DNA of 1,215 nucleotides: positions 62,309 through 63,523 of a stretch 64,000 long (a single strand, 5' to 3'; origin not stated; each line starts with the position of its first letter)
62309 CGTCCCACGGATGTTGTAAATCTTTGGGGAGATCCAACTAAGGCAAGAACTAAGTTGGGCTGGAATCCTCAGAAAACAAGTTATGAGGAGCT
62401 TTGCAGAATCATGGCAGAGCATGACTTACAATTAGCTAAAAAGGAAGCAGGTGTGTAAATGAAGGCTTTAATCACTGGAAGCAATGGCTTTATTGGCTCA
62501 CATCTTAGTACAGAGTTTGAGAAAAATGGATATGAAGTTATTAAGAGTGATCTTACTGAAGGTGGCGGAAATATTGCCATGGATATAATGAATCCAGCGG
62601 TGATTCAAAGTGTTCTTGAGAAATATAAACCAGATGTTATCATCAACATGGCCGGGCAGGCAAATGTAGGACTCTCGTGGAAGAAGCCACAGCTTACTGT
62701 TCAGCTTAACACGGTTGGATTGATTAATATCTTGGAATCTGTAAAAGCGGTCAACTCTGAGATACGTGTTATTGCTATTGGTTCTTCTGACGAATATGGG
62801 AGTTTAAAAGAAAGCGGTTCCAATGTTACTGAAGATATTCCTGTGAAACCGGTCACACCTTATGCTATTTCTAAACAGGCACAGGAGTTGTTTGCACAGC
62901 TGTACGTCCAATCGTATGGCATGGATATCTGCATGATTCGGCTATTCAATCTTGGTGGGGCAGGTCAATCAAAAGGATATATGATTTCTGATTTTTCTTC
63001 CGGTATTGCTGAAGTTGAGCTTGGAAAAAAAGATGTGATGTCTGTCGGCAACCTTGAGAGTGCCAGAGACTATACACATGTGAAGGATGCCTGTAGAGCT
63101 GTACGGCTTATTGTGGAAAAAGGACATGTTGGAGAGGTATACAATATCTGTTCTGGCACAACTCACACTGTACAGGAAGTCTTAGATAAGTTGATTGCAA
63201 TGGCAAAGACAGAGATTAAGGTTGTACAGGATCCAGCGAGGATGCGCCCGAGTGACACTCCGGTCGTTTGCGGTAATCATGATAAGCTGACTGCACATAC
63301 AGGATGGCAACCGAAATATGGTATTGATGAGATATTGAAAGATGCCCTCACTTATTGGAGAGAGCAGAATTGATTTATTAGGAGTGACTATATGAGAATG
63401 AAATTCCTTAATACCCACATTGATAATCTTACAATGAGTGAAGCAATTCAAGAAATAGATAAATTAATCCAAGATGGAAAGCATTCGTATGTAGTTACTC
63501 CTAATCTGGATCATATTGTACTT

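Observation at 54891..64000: Sharp compositional break after the pyrBI terminator: AT-rich glycan locus in a GC-rich chromosome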

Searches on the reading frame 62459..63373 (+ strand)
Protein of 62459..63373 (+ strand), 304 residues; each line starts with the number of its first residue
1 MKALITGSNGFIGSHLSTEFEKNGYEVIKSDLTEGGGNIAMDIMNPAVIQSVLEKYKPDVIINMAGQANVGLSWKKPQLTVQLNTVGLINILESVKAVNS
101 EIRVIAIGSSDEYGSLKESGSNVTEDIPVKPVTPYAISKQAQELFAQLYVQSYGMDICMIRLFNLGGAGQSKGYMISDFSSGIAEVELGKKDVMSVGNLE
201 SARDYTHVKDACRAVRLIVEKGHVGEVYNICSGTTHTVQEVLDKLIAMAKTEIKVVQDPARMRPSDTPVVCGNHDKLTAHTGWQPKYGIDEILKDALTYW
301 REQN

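Call 9: find_encoding_contigs(protein=window:62459-63373:+, flank=10000, max_places=8)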
Protein window:62459-63373:+ (304 aa): 21 contigs read that carry it; 8 places shown.
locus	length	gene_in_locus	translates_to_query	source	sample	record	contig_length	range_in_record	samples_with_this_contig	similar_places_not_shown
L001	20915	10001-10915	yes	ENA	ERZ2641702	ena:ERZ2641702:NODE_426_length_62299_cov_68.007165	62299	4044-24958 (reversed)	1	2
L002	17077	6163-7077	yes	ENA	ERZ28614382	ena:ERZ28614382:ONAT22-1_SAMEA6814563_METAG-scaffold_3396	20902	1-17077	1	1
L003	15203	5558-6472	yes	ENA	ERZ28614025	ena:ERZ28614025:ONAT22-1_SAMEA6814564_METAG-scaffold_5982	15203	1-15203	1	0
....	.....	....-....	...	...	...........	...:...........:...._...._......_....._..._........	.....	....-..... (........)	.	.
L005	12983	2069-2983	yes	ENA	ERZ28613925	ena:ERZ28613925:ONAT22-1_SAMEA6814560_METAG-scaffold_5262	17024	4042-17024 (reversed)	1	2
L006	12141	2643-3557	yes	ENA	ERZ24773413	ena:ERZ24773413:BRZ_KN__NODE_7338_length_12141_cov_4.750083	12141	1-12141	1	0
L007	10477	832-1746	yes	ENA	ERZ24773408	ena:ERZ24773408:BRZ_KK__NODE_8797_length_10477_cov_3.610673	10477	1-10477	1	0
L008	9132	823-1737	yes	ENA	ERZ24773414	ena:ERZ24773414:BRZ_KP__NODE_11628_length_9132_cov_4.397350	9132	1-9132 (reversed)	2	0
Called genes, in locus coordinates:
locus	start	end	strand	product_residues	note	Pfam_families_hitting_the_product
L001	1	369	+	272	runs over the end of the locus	-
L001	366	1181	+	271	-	-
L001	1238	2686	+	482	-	PF13727:CoA_binding_3 (weak), PF02397:Bac_transf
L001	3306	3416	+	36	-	-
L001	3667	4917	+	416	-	PF03721:UDPG_MGDP_dh_N, PF00984:UDPG_MGDP_dh, PF03720:UDPG_MGDP_dh_C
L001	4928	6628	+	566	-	PF02878:PGM_PMM_I, PF02879:PGM_PMM_II, PF02880:PGM_PMM_III, PF00408:PGM_PMM_IV (weak)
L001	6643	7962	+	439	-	PF00483:NTP_transferase, PF01050:MannoseP_isomer, PF07883:Cupin_2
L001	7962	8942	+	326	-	PF20511:PMI_typeI_cat, PF07883:Cupin_2 (faint), PF21621:MPI_cupin_dom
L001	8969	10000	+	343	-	PF01370:Epimerase, PF04321:RmlD_sub_bind, PF16363:GDP_Man_Dehyd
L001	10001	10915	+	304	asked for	PF01370:Epimerase, PF04321:RmlD_sub_bind, PF16363:GDP_Man_Dehyd, PF02719:Polysacc_synt_2 (weak)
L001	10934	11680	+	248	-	PF03808:Glyco_tran_WecG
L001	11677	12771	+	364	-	PF13439:Glyco_transf_4, PF00534:Glycos_transf_1, PF20706:GT4-conflict, PF13692:Glyco_trans_1_4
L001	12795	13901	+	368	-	PF13439:Glyco_transf_4, PF00534:Glycos_transf_1, PF20706:GT4-conflict, PF13692:Glyco_trans_1_4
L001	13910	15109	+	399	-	PF13439:Glyco_transf_4, PF13579:Glyco_trans_4_4, PF00534:Glycos_transf_1, PF13692:Glyco_trans_1_4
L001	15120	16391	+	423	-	PF04932:Wzy_C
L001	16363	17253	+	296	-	PF00535:Glycos_transf_2 (weak)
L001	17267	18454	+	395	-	PF00534:Glycos_transf_1, PF13692:Glyco_trans_1_4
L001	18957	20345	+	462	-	PF03559:Hexose_dehydrat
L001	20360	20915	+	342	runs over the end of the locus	PF01408:GFO_IDH_MocA, PF22725:GFO_IDH_MocA_C3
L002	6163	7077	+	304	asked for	PF01370:Epimerase, PF04321:RmlD_sub_bind, PF16363:GDP_Man_Dehyd, PF02719:Polysacc_synt_2 (weak)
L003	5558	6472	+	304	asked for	PF01370:Epimerase, PF04321:RmlD_sub_bind, PF16363:GDP_Man_Dehyd, PF02719:Polysacc_synt_2 (weak)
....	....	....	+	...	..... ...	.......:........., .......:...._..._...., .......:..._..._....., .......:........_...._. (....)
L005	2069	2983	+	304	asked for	PF01370:Epimerase, PF04321:RmlD_sub_bind, PF16363:GDP_Man_Dehyd, PF02719:Polysacc_synt_2 (weak)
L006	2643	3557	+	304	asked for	PF01370:Epimerase, PF04321:RmlD_sub_bind, PF16363:GDP_Man_Dehyd, PF02719:Polysacc_synt_2 (weak)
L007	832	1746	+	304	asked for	PF01370:Epimerase, PF04321:RmlD_sub_bind, PF16363:GDP_Man_Dehyd, PF02719:Polysacc_synt_2 (weak)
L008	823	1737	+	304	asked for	PF01370:Epimerase, PF04321:RmlD_sub_bind, PF16363:GDP_Man_Dehyd, PF02719:Polysacc_synt_2 (weak)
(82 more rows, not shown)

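Call 20: find_homologous_proteins(query=L001:18957-20345:+)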
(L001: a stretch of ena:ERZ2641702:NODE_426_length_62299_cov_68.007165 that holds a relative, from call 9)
Query L001:18957-20345:+ (462 aa): 7303 proteins with E <= 0.001 among 8000 candidates; the best 120 are listed.
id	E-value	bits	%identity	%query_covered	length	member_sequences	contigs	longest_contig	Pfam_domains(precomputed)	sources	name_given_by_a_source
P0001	0.0e+0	1057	100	100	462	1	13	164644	PF03559.21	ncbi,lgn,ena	-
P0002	5.1e-289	977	90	100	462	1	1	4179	PF03559.21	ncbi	-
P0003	2.5e-288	975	90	100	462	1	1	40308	PF03559.21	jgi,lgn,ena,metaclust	metaclust:\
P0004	9.8e-288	973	91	100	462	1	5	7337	PF03559.21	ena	-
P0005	1.4e-286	969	89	100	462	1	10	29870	PF03559.21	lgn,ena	-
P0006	3.2e-286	968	89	100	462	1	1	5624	PF03559.21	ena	-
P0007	4.3e-284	961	88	100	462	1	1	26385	PF03559.21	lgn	-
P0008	2.2e-282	955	88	100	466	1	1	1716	PF03559.21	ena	-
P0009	1.3e-281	952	88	100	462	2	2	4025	PF03559.21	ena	-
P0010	3.4e-281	951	87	100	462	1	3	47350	PF03559.21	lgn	-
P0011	6.8e-281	950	88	100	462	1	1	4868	PF03559.21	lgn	-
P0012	1.1e-280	949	88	100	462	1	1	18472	PF03559.21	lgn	-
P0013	2.1e-280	948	88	100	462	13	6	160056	PF03559.21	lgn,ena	-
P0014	1.7e-279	945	87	100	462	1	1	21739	PF03559.21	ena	-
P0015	8.2e-279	943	87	100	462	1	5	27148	PF03559.21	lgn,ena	-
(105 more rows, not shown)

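Call 21: find_encoding_contigs(protein=P0001, flank=10000, max_places=6)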
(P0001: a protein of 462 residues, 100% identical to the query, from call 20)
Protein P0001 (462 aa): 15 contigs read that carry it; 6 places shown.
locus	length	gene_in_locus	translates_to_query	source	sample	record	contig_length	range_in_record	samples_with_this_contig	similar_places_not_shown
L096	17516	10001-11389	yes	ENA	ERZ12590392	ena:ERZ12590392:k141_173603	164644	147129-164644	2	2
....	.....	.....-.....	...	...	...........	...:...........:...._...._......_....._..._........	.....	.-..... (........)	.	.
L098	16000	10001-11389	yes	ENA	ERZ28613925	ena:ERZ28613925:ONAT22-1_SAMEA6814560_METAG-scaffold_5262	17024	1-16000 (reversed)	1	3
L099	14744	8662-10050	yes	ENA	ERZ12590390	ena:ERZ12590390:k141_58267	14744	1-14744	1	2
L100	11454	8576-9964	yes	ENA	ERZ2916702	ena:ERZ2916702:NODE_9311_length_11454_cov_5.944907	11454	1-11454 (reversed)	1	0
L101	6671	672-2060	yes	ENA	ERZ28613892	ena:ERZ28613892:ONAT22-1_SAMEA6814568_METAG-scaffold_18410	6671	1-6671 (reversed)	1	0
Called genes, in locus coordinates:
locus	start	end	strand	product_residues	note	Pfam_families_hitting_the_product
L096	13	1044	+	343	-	PF01370:Epimerase, PF04321:RmlD_sub_bind, PF16363:GDP_Man_Dehyd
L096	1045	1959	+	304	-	PF01370:Epimerase, PF04321:RmlD_sub_bind, PF16363:GDP_Man_Dehyd, PF02719:Polysacc_synt_2 (weak)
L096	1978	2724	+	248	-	PF03808:Glyco_tran_WecG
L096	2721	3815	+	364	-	PF13439:Glyco_transf_4, PF00534:Glycos_transf_1, PF20706:GT4-conflict, PF13692:Glyco_trans_1_4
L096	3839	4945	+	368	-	PF13439:Glyco_transf_4, PF00534:Glycos_transf_1, PF20706:GT4-conflict, PF13692:Glyco_trans_1_4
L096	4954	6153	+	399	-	PF13439:Glyco_transf_4, PF13579:Glyco_trans_4_4, PF00534:Glycos_transf_1, PF13692:Glyco_trans_1_4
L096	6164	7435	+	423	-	PF04932:Wzy_C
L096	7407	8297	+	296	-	PF00535:Glycos_transf_2 (weak)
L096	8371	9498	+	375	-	PF00534:Glycos_transf_1, PF13692:Glyco_trans_1_4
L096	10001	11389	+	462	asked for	PF03559:Hexose_dehydrat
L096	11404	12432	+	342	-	PF01408:GFO_IDH_MocA, PF22725:GFO_IDH_MocA_C3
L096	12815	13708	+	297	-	PF01370:Epimerase, PF04321:RmlD_sub_bind, PF16363:GDP_Man_Dehyd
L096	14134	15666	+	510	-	-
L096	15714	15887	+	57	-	-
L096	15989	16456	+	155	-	PF00984:UDPG_MGDP_dh, PF03720:UDPG_MGDP_dh_C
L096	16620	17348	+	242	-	-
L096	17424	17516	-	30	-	?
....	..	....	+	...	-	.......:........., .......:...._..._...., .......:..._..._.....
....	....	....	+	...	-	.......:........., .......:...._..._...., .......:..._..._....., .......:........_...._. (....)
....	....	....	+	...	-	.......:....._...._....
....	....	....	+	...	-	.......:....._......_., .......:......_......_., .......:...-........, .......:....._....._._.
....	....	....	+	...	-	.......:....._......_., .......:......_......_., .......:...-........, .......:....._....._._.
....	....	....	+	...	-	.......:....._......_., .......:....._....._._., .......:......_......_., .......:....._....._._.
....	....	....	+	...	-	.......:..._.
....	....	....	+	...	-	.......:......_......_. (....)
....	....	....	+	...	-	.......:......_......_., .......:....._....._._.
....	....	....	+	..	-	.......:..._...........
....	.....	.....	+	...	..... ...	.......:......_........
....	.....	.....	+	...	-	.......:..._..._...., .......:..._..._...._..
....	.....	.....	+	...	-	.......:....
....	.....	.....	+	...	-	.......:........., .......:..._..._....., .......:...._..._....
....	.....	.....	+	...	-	-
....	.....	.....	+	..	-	-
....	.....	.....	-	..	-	-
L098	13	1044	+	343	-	PF01370:Epimerase, PF04321:RmlD_sub_bind, PF16363:GDP_Man_Dehyd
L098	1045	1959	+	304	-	PF01370:Epimerase, PF04321:RmlD_sub_bind, PF16363:GDP_Man_Dehyd, PF02719:Polysacc_synt_2 (weak)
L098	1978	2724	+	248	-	PF03808:Glyco_tran_WecG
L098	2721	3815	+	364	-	PF13439:Glyco_transf_4, PF00534:Glycos_transf_1, PF20706:GT4-conflict, PF13692:Glyco_trans_1_4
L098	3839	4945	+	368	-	PF13439:Glyco_transf_4, PF00534:Glycos_transf_1, PF20706:GT4-conflict, PF13692:Glyco_trans_1_4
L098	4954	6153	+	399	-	PF13439:Glyco_transf_4, PF13579:Glyco_trans_4_4, PF00534:Glycos_transf_1, PF13692:Glyco_trans_1_4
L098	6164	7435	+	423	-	PF04932:Wzy_C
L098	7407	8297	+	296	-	PF00535:Glycos_transf_2 (faint)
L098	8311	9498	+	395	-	PF00534:Glycos_transf_1, PF13692:Glyco_trans_1_4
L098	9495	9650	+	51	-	PF00483:NTP_transferase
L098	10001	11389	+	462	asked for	PF03559:Hexose_dehydrat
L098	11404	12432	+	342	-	PF01408:GFO_IDH_MocA, PF22725:GFO_IDH_MocA_C3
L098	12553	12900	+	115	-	PF05523:FdtA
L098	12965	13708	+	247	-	PF01370:Epimerase, PF16363:GDP_Man_Dehyd, PF04321:RmlD_sub_bind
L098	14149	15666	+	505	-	-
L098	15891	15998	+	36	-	?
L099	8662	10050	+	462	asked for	PF03559:Hexose_dehydrat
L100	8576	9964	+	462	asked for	PF03559:Hexose_dehydrat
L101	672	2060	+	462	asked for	PF03559:Hexose_dehydrat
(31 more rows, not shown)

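Call 30: search_protein_families(library=ncbifam, proteins=[window:62459-63373:+, L001:10934-11680:+, L096:14134-15666:+, L001:15120-16391:+, L001:1232-2686:+], max_evalue=0.00001)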
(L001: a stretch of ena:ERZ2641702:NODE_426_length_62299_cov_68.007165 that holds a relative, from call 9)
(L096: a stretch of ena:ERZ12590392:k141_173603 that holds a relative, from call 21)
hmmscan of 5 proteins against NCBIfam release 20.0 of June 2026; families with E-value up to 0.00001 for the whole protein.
window:62459-63373:+ (304 aa): 19 families
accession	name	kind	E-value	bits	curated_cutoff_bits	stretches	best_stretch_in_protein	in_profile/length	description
TIGR01181.1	dTDP_gluc_dehyt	equivalog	6.9e-43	146.9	365.1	1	40-302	56-313/321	dTDP-glucose 4,6-dehydratase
TIGR04180.1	EDH_00030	hypoth_equivalog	7.1e-37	127.1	475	1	40-287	55-296/297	NAD-dependent 4,6-dehydratase LegB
TIGR01179.1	galE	equivalog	1.2e-36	126.3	262.3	1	3-302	2-326/332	UDP-glucose 4-epimerase GalE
TIGR01472.1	gmd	equivalog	6.3e-34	117.7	415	1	42-297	62-335/342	GDP-mannose 4,6-dehydratase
TIGR02622.1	CDP_4_6_dhtase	equivalog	2.9e-24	85.8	278.45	1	13-302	33-332/352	CDP-glucose 4,6-dehydratase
NF007582.0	PRK10217.1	equivalog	4.9e-19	68.6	698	1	41-244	58-265/355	dTDP-glucose 4,6-dehydratase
TIGR02197.1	heptose_epim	equivalog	4.3e-17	62.2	274.6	1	4-297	2-310/316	ADP-glyceromanno-heptose 6-epimerase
NF007490.0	PRK10084.1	subfamily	3.8e-16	59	649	1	1-299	1-333/361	dTDP-glucose 4,6-dehydratase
NF007956.0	PRK10675.1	subfamily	5.6e-16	58.6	394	1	40-299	56-328/338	UDP-glucose 4-epimerase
NF047922.1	GDPFucSynFcl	equivalog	1.2e-12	47.9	500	1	4-300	6-301/308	GDP-L-fucose synthase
NF041015.1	UDPsulfquin_syn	equivalog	1.4e-12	47.3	575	1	40-115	72-150/384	UDP-sulfoquinovose synthase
TIGR01214.1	rmlD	equivalog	1.6e-12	47.1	224.05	1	3-229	2-206/285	dTDP-4-dehydrorhamnose reductase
NF011728.1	PRK15181.1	equivalog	4.2e-12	45.7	760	1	59-300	92-337/348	Vi polysaccharide biosynthesis UDP-N-acetylglucosaminuronic acid C-4 epimerase TviC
NF008872.0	PRK11908.1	equivalog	4.4e-11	42.4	294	1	1-257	2-279/349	bifunctional UDP-4-keto-pentose/UDP-xylose synthase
TIGR01777.1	yfcH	hypoth_equivalog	1.1e-09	38.3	207.35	1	4-76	2-76/292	TIGR01777 family oxidoreductase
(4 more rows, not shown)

L001:10934-11680:+ (248 aa): 4 families
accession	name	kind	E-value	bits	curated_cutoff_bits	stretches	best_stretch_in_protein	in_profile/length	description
NF041872.1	EPS_EpsA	equivalog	7.1e-59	199.3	500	1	3-232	18-247/265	exopolysaccharide biosynthesis glycosyltransferase EpsA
TIGR00696.1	wecG_tagA_cpsF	superfamily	9e-42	142.8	69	1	53-229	1-173/178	WecB/TagA/CpsF family glycosyltransferase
NF041710.1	UDPacetylman_taseTarA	equivalog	5.2e-33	114.5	350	1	2-224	8-226/247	N-acetylglucosaminyldiphosphoundecaprenol N-acetyl-beta-D-mannosaminyltransferase TarA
NF002980.1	PRK03692.1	equivalog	9.5e-31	107.1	323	1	13-227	12-224/240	lipopolysaccharide N-acetylmannosaminouronosyltransferase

L096:14134-15666:+ (510 aa): 1 family
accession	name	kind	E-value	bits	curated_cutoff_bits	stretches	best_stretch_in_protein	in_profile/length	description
NF041503.1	WZX_like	subfamily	1.8e-08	33.9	300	1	76-424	79-426/429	O-unit flippase-like protein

L001:15120-16391:+ (423 aa): 0 families

L001:1232-2686:+ (484 aa): 10 families
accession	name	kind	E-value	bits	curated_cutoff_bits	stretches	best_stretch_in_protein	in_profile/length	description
TIGR03025.1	EPS_sugtrans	subfamily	8.5e-101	338.3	295.55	1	20-483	2-444/445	exopolysaccharide biosynthesis polyprenyl glycosylphosphotransferase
TIGR03023.1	WcaJ_sugtrans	equivalog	1.7e-77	261.6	410.75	2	20-346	2-332/453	undecaprenyl-phosphate glucose phosphotransferase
TIGR03022.1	WbaP_sugtrans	subfamily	7.1e-77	259.6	403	1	19-483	3-455/456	undecaprenyl-phosphate galactose phosphotransferase WbaP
NF041877.1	EPS_EpsZ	equivalog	1.8e-58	198.3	800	1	268-482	257-457/459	exopolysaccharide biosynthesis polyisoprenyl-phosphate hexose-1-phosphate transferase EpsZ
NF052601.1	undeca_RfbP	equivalog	6.1e-56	189.4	330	1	266-479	34-237/244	undecaprenyl-phosphate galactose phosphotransferase family protein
TIGR03013.1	EpsB_2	subfamily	6.2e-47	160.7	393.35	1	21-483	3-442/443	TIGR03013 family XrtA/PEP-CTERM system glycosyltransferase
NF011751.0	PRK15204.1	equivalog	5.1e-45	154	907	1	74-483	80-475/476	undecaprenyl-phosphate galactose phosphotransferase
NF007518.0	PRK10124.1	equivalog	3.7e-35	121.6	684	1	239-474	240-454/464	undecaprenyl-phosphate glucose phosphotransferase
NF050817.1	PolSacchBiosHfsE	equivalog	7.4e-35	120.6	750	2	379-480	351-462/467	polysaccharide biosynthesis protein HfsE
NF045514.1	glycotran_HepC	equivalog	3.1e-19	69.1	140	1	273-410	113-212/220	heterocyst development glycosyltransferase HepC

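Call 62: find_homologous_proteins(query=L098:14149-15666:+, max_evalue=1e-60)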
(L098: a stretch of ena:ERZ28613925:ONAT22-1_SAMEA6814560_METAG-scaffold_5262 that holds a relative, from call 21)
Query L098:14149-15666:+ (505 aa): 797 proteins with E <= 1e-60 among 8000 candidates; the best 120 are listed.
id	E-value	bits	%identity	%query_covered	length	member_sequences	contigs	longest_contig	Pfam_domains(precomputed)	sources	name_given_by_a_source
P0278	0.0e+0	1074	100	100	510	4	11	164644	-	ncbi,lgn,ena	-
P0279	6.2e-271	918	83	100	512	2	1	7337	-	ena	-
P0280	1.4e-239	815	74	99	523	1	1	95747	-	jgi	-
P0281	8.7e-236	802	72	99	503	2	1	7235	-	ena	-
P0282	4.8e-230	783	72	99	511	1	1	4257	-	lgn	-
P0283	1.4e-222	758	68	100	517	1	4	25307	-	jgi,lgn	jgi:O-antigen/teichoic acid export membrane protein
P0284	7.7e-202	690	63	100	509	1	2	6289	-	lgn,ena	-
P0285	8.8e-201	687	62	100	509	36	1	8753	-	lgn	-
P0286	3.5e-198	678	62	100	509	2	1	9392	-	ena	-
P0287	1.1e-197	676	62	100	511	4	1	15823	-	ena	-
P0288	1.8e-197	676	62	100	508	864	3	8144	-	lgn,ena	-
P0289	4.1e-197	674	59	100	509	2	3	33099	-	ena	-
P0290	1.1e-195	670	62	99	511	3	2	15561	-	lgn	-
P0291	5.5e-195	667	61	99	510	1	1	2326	-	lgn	-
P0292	2.1e-194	665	63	99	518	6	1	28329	PF01943.23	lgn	-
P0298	1.8e-190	652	60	99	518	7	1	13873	PF01943.23,PF01554.24,PF13440.12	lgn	-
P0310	3.6e-187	642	61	100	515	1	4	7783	PF01943.23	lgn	-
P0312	9.7e-187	640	58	99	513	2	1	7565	PF01943.23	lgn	-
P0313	2.7e-186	639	59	99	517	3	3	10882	PF01943.23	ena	-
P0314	8.9e-184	630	58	100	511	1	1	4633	PF01943.23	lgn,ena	-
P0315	4.0e-182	625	60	99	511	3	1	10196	PF01943.23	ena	-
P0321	2.4e-179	616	59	98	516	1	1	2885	PF01943.23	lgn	-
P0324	6.7e-179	614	56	100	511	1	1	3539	PF01943.23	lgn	-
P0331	5.3e-173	595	57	97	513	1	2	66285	PF01943.23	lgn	-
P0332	7.7e-173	594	57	99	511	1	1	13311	PF01943.23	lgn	-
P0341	1.7e-169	583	57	99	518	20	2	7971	PF01943.23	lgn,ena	-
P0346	2.3e-166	573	56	99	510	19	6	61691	PF01943.23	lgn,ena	-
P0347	4.1e-166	572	55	99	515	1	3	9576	PF01943.23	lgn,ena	-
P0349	4.0e-165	569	54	99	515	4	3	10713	PF01943.23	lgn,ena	-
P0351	6.2e-165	568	55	99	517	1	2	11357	PF01943.23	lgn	-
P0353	2.9e-162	559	55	97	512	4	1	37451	PF01943.23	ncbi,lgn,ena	-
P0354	5.7e-160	552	55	98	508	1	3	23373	PF01943.23,PF13440.12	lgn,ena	-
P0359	1.3e-157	544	52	97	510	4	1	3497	PF01943.23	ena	-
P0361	2.0e-157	544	53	99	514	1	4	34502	PF01943.23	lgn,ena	-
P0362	2.4e-157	543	52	99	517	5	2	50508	PF01943.23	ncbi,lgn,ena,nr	ncbi:MAG: hypothetical protein SPF70_07990 [Lachnospiraceae bacterium]|nr:hypothetical protein [Lach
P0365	8.5e-157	541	53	99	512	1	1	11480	PF01943.23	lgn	-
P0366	1.2e-156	541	52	98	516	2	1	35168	PF01943.23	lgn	-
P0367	1.8e-156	540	52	99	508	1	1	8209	PF01943.23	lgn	-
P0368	1.9e-156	540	52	99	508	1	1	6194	PF01943.23,PF13440.12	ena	-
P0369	6.7e-156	539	51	99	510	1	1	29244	PF01943.23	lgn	-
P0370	9.1e-156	538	50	99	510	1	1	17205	PF01943.23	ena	-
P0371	9.9e-156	538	53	97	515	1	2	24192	PF01943.23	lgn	-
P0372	1.1e-155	538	50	99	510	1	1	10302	PF01943.23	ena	-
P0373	1.8e-155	537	50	99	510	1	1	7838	PF01943.23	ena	-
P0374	1.9e-155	537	50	99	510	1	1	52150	PF01943.23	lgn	-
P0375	2.0e-155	537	50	99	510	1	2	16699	PF01943.23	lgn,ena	-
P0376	2.0e-155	537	50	99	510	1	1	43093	PF01943.23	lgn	-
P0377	2.2e-155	537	50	99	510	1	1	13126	PF01943.23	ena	-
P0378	3.4e-155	536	50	99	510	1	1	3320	PF01943.23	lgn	-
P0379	5.8e-155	535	50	99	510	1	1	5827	PF01943.23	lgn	-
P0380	6.2e-155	535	50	99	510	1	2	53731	PF01943.23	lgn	-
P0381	6.3e-155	535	54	98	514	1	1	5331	PF01943.23,PF13440.12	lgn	-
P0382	1.0e-154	535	50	99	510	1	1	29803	PF01943.23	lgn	-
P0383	1.2e-154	534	50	99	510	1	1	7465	PF01943.23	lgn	-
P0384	1.2e-154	534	50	99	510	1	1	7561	PF01943.23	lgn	-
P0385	1.2e-154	534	50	99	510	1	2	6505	PF01943.23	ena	-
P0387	2.2e-154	534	50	99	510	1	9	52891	PF01943.23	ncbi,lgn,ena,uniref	ncbi:lipopolysaccharide biosynthesis protein [Ligilactobacillus salivarius]|uniref:lipopolysaccharid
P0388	2.2e-154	534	52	97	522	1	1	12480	PF01943.23,PF13440.12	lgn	-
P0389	2.2e-154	533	50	99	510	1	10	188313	PF01943.23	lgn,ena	-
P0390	2.6e-154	533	50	99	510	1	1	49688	PF01943.23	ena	-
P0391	3.1e-154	533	50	99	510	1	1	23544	PF01943.23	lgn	-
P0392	3.6e-154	533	53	98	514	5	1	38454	PF01943.23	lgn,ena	-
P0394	1.1e-153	531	50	99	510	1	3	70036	PF01943.23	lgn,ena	-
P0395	3.8e-153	529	51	100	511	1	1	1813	PF01943.23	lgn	-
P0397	1.8e-152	527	53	96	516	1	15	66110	PF01943.23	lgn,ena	-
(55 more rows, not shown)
